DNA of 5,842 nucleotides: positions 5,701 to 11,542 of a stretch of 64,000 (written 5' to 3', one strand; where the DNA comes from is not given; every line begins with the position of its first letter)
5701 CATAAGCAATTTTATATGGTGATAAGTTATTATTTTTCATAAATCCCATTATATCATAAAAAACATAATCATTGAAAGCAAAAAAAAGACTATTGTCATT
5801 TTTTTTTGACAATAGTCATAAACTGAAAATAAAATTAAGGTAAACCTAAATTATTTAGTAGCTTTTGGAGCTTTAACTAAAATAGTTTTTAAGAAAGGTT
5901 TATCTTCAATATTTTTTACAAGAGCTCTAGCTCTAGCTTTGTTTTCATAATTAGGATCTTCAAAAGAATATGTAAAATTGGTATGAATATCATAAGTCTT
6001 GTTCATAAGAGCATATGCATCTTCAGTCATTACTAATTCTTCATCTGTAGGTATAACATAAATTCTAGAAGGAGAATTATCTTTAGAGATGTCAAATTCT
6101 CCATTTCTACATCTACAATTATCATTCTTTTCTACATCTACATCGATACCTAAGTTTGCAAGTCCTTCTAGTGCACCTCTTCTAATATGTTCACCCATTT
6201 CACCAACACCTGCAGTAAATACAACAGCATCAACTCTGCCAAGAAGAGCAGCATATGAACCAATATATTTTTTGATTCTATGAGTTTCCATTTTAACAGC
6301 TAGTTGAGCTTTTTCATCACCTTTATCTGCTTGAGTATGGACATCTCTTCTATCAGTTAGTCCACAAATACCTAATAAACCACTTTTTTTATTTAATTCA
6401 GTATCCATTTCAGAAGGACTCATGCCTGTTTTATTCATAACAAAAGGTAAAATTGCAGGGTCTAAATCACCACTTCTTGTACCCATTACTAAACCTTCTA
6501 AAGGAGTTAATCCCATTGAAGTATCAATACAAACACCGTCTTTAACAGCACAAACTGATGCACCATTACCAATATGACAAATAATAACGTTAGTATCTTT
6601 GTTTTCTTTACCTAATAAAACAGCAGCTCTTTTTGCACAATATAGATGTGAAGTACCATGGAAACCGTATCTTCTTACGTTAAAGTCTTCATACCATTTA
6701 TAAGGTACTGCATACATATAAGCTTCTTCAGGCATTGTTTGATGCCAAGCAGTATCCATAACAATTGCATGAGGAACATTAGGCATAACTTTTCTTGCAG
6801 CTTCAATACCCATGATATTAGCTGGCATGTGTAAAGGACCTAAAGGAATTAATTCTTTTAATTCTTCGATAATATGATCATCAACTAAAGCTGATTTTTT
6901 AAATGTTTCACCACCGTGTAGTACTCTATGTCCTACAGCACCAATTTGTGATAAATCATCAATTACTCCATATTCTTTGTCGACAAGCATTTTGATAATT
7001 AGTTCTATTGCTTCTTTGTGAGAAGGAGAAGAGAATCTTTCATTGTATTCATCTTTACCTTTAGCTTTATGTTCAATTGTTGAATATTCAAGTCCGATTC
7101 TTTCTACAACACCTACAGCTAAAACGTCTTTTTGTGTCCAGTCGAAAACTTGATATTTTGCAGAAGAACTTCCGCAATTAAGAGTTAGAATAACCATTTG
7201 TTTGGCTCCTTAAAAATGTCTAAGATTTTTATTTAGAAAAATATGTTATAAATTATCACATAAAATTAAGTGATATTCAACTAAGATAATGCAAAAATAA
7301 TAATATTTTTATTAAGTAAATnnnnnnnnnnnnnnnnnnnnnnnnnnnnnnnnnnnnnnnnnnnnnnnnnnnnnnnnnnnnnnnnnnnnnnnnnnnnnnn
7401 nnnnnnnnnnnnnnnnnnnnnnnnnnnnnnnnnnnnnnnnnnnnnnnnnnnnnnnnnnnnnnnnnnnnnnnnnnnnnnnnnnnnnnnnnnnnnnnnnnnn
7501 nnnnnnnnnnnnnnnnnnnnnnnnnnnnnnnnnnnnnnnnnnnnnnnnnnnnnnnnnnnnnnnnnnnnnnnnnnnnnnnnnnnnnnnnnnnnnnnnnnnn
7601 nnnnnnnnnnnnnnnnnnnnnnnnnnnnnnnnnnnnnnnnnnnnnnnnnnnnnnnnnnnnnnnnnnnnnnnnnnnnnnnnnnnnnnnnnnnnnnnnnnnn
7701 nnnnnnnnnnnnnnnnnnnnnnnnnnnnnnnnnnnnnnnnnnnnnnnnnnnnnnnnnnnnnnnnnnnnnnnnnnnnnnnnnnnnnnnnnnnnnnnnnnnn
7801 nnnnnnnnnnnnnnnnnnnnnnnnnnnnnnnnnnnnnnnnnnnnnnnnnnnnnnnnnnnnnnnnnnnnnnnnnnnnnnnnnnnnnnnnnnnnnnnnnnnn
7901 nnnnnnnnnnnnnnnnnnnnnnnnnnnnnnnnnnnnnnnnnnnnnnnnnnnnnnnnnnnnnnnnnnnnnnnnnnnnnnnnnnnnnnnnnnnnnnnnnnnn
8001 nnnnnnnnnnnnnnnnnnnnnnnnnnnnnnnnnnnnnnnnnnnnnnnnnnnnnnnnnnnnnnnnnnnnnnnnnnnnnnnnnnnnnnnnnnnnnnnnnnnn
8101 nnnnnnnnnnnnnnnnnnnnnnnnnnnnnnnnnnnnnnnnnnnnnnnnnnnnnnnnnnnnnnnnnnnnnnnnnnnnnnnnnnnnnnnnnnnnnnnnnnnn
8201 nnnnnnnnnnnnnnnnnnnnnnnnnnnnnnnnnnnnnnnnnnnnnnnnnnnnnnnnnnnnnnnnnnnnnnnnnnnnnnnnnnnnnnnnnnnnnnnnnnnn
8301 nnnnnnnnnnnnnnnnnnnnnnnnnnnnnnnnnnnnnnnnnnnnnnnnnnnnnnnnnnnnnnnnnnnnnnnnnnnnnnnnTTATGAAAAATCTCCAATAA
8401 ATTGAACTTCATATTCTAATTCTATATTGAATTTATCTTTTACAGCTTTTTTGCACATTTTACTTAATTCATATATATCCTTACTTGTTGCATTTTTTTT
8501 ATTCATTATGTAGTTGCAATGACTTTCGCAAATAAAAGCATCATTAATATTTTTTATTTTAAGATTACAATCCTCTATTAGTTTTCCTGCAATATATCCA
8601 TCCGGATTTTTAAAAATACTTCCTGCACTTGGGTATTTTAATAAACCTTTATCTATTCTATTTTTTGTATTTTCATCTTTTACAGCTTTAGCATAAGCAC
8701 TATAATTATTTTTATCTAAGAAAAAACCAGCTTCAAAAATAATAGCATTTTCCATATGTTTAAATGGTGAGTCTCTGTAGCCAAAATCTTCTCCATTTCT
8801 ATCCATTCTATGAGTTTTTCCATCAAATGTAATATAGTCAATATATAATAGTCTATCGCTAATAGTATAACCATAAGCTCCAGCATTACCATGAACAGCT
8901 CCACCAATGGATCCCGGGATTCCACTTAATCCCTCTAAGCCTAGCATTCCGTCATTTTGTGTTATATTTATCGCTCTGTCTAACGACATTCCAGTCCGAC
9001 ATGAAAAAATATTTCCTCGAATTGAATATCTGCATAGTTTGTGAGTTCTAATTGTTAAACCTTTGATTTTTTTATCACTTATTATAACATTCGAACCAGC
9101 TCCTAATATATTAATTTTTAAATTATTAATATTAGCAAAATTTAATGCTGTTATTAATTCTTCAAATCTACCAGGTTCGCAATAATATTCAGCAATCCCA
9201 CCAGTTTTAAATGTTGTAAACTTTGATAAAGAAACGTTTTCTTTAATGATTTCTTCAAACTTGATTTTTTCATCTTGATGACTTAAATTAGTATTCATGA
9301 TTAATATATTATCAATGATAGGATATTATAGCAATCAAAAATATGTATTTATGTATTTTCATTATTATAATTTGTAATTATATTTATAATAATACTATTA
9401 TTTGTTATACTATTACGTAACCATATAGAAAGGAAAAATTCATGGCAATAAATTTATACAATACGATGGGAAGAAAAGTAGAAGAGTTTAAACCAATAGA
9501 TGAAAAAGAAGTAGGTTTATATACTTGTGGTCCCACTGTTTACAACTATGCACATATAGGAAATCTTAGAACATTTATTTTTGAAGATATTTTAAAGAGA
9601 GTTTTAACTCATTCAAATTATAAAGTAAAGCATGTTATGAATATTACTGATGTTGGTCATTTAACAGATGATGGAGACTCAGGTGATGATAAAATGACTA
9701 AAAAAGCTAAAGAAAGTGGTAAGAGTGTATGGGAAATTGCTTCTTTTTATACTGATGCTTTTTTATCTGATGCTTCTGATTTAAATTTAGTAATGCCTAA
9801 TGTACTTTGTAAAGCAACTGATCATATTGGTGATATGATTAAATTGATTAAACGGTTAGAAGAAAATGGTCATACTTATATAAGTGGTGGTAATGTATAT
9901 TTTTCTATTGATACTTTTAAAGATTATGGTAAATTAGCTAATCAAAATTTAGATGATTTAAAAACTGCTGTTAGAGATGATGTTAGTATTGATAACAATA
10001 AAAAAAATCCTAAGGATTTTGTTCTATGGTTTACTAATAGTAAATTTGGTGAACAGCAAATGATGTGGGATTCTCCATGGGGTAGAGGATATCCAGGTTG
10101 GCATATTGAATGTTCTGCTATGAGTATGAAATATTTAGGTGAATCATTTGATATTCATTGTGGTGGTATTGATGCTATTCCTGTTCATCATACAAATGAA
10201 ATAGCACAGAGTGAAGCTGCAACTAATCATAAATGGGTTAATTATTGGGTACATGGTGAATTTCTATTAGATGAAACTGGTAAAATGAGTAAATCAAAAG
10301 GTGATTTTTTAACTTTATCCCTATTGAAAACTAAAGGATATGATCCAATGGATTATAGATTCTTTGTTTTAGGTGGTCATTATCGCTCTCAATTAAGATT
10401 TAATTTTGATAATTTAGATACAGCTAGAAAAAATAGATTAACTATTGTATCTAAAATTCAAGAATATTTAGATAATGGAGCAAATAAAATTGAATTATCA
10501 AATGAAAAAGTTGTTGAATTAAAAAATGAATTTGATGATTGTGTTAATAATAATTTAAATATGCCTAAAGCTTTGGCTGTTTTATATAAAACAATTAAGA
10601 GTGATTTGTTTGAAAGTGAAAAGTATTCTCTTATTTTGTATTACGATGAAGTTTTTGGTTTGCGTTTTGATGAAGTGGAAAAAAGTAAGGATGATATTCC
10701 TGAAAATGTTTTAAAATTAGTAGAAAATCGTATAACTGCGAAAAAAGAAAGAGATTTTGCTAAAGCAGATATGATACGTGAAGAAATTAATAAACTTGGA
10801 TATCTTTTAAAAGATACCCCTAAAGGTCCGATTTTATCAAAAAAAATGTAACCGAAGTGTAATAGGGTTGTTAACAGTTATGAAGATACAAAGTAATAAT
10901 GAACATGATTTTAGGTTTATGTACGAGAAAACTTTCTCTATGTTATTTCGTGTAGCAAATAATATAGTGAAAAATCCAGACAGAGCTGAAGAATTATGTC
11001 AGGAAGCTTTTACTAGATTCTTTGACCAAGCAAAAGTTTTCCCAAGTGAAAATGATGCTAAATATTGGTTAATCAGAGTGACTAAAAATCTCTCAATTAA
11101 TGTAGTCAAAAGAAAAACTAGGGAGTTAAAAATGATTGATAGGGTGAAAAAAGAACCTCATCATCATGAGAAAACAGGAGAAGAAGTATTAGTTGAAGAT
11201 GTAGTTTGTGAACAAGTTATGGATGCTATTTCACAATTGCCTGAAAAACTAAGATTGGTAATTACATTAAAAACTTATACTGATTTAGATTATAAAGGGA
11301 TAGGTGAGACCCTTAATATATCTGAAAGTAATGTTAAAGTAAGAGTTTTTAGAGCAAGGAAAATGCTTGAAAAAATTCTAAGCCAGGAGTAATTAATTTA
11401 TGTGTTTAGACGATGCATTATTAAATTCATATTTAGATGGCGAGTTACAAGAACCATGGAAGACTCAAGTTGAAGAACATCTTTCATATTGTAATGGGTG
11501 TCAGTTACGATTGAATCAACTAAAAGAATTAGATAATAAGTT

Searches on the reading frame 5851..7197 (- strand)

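Call 52: search_protein_families(library=ncbifam, proteins=[window:5851-7197:-], max_evalue=1e-10)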
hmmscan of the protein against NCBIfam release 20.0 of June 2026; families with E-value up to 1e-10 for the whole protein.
window:5851-7197:- (448 aa): 8 families
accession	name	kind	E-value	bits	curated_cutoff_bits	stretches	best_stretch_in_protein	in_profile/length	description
TIGR00016.1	ackA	subfamily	2.2e-152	507.5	293.4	1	1-398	4-404/405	acetate/propionate family kinase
NF009045.0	PRK12379.1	equivalog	1.7e-124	415.7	580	1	2-399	6-394/402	propionate kinase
NF009063.0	PRK12397.1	equivalog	1.1e-120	403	659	1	3-397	5-392/404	acetate/propionate family kinase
NF005520.0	PRK07157.1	equivalog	1.9e-108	363.1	561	1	3-398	5-398/400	acetate kinase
NF009099.0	PRK12440.1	equivalog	5e-108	361.6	693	1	3-397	6-396/397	acetate/propionate family kinase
NF005462.0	PRK07058.1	equivalog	1.5e-83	281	486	1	2-400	5-392/396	acetate/propionate family kinase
NF002834.0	PRK03011.1-5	subfamily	2.1e-28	99.5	222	1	2-334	4-309/357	butyrate kinase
TIGR02707.1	butyr_kinase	equivalog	5.5e-22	78.3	289.1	1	3-333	2-305/351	butyrate kinase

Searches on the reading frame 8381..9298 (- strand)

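Call 68: search_protein_families(library=pfam, proteins=[window:8381-9298:-], max_evalue=0.0001)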
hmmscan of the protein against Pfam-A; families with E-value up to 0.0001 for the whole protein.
window:8381-9298:- (305 aa): 2 families
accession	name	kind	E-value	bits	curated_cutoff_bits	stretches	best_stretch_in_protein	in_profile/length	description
PF02873.21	MurB_C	-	1.9e-26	92.6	27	1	208-301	7-99/99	UDP-N-acetylenolpyruvoylglucosamine reductase, C-terminal domain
PF01565.28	FAD_binding_4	-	2e-18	66.8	26.4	1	37-165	2-138/139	FAD binding domain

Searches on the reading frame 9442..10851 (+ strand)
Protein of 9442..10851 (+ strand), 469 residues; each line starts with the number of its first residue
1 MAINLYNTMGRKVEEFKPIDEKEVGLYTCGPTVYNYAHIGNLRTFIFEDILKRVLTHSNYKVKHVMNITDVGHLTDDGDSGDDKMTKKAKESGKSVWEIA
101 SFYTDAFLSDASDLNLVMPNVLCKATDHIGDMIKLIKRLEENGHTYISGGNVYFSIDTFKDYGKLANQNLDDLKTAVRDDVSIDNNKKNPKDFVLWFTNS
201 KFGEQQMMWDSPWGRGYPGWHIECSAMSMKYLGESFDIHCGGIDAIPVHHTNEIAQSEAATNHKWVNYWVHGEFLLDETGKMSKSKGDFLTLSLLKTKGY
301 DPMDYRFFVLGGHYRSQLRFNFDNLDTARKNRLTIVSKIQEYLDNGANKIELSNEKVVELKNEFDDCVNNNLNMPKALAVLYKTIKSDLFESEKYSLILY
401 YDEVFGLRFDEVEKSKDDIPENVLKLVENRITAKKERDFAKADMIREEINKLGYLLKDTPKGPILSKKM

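Call 52: search_protein_families(library=ncbifam, proteins=[window:9442-10851:+], max_evalue=1e-10)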
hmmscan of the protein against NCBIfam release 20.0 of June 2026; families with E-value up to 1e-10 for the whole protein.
window:9442-10851:+ (469 aa): 4 families
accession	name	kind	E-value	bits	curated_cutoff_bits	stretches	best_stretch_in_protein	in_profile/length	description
NF011108.0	PRK14536.1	equivalog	1.2e-192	641.1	780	1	1-466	1-488/490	cysteine--tRNA ligase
NF011107.0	PRK14534.1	equivalog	5.9e-141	470.7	744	1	1-462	1-475/481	cysteine--tRNA ligase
TIGR00435.1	cysS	equivalog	1.8e-137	459.2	340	1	4-467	2-465/466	cysteine--tRNA ligase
TIGR03447.1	mycothiol_MshC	equivalog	1.3e-61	208.7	485.1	1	2-386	17-383/411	cysteine--1-D-myo-inosityl 2-amino-2-deoxy-alpha-D-glucopyranoside ligase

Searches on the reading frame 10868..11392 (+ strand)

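Call 68: search_protein_families(library=pfam, proteins=[window:10868-11392:+], max_evalue=0.0001)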
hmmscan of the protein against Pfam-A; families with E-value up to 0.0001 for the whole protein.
window:10868-11392:+ (174 aa): 3 families
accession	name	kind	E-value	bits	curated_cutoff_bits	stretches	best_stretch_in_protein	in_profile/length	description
PF08281.18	Sigma70_r4_2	-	1.4e-14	53.9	25.7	1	115-167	2-54/54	Sigma-70, region 4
PF04542.20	Sigma70_r2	-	3.3e-11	43.2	24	1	18-85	1-70/71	Sigma-70 region 2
PF04545.22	Sigma70_r4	-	8.3e-09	35.3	24.1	1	120-167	1-48/50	Sigma-70, region 4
